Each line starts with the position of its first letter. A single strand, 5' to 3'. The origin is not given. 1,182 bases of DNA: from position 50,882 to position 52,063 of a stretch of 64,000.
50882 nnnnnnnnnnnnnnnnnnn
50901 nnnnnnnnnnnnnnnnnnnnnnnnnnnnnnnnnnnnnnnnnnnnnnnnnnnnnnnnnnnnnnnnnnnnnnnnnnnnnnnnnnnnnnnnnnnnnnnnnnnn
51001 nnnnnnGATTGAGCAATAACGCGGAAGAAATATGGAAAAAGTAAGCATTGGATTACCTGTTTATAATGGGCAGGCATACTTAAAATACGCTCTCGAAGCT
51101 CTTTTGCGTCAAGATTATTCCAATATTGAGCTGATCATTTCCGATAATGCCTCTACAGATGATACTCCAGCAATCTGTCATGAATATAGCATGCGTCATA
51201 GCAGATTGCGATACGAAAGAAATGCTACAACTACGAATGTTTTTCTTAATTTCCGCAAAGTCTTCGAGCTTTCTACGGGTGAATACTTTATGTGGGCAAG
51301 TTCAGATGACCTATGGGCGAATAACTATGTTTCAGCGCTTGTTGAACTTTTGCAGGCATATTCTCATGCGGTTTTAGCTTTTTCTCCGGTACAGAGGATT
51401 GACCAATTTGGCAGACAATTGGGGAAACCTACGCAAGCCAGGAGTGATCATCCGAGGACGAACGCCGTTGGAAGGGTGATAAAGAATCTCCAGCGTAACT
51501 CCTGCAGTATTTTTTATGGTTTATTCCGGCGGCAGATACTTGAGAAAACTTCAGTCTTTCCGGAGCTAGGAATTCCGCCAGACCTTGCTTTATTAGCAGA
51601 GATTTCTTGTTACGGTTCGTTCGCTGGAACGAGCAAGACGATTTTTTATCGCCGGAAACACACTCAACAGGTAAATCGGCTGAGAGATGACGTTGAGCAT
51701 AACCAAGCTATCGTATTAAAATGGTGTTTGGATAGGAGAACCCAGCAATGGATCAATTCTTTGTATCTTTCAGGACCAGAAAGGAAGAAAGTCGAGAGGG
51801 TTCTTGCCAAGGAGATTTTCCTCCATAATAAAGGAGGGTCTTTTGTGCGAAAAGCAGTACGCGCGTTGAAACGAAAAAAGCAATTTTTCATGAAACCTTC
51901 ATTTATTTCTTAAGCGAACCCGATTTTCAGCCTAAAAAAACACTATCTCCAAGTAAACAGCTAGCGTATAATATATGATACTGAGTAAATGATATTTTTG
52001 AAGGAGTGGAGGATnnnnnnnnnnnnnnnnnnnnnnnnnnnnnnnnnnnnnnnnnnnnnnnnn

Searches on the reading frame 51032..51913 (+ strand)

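Call 71: search_protein_families(library=pfam, proteins=[window:51032-51913:+], max_evalue=0.00001)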
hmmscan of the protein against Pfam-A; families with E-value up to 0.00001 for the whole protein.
window:51032-51913:+ (293 aa): 1 family
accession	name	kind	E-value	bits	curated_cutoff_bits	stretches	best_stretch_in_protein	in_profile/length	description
PF00535.33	Glycos_transf_2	-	2e-24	86.8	23.3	1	5-172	1-166/168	Glycosyl transferase family 2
